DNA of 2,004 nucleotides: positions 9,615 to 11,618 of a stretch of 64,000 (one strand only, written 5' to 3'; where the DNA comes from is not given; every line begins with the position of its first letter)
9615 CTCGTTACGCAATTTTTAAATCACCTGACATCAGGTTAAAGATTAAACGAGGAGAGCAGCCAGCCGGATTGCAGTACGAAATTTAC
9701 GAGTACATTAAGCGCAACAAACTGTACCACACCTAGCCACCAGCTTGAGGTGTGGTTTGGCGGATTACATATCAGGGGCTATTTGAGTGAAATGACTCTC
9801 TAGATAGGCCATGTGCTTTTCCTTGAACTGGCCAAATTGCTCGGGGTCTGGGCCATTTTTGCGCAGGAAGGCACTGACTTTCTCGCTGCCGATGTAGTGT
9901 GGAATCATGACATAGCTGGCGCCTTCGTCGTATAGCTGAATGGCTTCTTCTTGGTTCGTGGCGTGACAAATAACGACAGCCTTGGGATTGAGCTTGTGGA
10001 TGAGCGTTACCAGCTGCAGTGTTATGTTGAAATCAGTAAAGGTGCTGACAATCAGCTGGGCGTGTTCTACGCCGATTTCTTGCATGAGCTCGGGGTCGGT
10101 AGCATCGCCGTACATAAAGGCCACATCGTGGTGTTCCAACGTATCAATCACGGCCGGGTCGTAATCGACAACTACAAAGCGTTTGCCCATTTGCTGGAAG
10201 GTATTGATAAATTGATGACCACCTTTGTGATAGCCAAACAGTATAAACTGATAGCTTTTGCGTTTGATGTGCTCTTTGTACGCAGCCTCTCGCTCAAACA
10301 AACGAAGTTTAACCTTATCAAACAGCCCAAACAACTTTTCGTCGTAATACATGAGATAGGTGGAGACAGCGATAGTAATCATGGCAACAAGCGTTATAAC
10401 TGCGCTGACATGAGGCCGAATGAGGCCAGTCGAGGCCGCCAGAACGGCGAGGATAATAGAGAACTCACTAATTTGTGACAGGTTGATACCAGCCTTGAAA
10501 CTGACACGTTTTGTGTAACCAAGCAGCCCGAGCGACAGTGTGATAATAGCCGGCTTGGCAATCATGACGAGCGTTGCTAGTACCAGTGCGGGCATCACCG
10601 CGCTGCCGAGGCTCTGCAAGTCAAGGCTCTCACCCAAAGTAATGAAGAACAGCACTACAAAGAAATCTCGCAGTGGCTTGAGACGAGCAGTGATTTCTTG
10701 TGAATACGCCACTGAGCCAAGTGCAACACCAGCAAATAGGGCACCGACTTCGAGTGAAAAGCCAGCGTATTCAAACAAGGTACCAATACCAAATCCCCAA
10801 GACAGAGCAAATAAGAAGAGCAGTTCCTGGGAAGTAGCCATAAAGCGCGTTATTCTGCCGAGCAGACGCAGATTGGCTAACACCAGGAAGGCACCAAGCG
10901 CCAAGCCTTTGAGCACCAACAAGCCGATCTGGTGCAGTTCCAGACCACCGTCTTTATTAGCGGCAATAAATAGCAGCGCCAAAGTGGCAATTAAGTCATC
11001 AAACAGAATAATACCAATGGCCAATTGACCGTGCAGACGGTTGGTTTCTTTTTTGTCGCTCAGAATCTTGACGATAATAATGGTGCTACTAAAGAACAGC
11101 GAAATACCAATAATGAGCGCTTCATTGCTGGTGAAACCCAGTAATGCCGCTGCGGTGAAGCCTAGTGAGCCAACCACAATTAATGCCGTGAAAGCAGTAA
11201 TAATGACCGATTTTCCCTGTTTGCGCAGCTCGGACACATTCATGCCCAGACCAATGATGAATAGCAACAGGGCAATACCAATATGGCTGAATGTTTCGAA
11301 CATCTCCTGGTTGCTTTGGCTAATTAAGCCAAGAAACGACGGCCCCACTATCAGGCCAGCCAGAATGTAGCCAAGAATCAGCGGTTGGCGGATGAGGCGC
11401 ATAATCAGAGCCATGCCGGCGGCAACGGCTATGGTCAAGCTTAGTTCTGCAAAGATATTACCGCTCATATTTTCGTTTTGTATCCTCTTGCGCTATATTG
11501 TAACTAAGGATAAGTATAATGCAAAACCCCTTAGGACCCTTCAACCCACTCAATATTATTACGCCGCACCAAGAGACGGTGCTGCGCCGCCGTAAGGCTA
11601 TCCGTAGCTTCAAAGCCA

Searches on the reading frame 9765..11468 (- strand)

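Call 7: search_protein_families(library=pfam, proteins=[window:9765-11468:-], max_evalue=0.01)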
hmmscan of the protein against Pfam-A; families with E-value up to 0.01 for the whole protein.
window:9765-11468:- (567 aa): 2 families
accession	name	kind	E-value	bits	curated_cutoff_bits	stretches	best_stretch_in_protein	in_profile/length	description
PF00999.27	Na_H_Exchanger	-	9.9e-61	206.1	26.2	1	14-370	4-371/375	Sodium/hydrogen exchanger, transmembrane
PF02254.24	TrkA_N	-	6.8e-20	72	23.8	1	408-523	1-116/116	TrkA-N domain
